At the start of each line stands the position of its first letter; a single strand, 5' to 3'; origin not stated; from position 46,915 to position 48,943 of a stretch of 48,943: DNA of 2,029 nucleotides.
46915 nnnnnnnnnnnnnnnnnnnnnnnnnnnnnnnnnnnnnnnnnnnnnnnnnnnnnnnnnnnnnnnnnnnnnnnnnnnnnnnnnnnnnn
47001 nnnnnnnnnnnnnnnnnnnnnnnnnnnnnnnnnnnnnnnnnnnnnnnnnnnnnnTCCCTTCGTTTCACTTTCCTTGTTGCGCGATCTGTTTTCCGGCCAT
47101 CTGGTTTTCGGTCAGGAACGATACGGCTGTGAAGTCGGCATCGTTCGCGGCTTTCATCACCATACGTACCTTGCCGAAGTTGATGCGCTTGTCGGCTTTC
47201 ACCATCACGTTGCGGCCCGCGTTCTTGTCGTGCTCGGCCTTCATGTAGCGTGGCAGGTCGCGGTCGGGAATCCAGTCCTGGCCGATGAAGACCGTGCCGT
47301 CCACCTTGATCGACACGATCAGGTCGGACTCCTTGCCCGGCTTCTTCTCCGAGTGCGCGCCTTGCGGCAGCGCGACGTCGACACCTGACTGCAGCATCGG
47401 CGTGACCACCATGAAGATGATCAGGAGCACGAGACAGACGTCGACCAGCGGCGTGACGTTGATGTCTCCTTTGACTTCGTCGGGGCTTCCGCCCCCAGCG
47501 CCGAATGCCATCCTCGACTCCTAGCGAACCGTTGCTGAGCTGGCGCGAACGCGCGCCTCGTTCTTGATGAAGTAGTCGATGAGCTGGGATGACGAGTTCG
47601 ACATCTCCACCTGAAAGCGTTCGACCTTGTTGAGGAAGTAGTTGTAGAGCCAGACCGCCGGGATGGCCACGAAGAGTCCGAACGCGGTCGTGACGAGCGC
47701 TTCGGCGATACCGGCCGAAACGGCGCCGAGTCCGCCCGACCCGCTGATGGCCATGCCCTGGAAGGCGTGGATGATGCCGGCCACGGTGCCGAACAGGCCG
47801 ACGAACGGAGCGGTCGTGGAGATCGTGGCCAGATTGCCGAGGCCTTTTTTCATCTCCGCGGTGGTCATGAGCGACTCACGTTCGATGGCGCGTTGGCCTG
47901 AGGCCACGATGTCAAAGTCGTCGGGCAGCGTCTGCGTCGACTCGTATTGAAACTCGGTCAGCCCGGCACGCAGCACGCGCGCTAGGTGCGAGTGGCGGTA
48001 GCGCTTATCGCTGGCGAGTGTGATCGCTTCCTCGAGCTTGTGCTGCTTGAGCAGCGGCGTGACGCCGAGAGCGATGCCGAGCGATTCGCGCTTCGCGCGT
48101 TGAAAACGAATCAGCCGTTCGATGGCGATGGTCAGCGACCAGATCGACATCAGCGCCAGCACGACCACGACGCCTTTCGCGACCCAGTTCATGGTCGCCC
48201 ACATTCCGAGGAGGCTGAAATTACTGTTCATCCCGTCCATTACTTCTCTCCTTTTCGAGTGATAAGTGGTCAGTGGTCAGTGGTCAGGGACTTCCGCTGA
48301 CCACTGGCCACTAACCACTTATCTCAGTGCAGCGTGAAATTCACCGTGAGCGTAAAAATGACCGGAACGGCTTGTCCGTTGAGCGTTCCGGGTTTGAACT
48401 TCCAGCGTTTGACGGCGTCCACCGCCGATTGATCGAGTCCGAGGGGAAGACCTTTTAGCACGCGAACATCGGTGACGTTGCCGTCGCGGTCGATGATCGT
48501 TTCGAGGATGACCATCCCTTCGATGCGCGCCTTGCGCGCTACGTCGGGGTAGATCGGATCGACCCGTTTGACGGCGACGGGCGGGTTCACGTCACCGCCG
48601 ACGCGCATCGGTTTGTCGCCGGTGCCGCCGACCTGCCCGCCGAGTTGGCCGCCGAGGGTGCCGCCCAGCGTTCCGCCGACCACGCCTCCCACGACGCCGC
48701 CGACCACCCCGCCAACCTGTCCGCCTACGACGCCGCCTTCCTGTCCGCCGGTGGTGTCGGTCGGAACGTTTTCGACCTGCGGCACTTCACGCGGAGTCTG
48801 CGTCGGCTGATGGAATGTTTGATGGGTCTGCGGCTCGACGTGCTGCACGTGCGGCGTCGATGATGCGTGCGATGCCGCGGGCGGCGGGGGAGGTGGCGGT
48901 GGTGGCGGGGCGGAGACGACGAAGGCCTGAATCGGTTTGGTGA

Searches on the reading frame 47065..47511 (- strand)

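Call 17: search_protein_families(library=pfam, proteins=[window:47065-47511:-], max_evalue=0.01)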
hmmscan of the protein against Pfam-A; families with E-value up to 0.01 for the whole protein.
window:47065-47511:- (148 aa): 1 family
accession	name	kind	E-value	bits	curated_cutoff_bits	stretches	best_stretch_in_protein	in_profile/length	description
PF02472.21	ExbD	-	9.6e-22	77.9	25.4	1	15-136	6-127/128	Biopolymer transport protein ExbD/TolR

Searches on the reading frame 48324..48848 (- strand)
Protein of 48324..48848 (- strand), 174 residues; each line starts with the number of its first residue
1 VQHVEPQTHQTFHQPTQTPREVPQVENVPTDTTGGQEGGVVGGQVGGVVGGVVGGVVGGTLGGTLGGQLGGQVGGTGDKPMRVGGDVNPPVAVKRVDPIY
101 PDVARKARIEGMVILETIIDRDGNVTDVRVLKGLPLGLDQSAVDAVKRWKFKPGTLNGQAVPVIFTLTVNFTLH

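Call 17: search_protein_families(library=pfam, proteins=[window:48324-48848:-], max_evalue=0.01)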
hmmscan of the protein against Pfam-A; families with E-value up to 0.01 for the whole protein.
window:48324-48848:- (174 aa): 1 family
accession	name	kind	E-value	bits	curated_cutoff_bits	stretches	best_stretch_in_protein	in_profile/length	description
PF03544.19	TonB_C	-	1.1e-22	80.7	24.6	1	98-173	3-79/79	Gram-negative bacterial TonB protein C-terminal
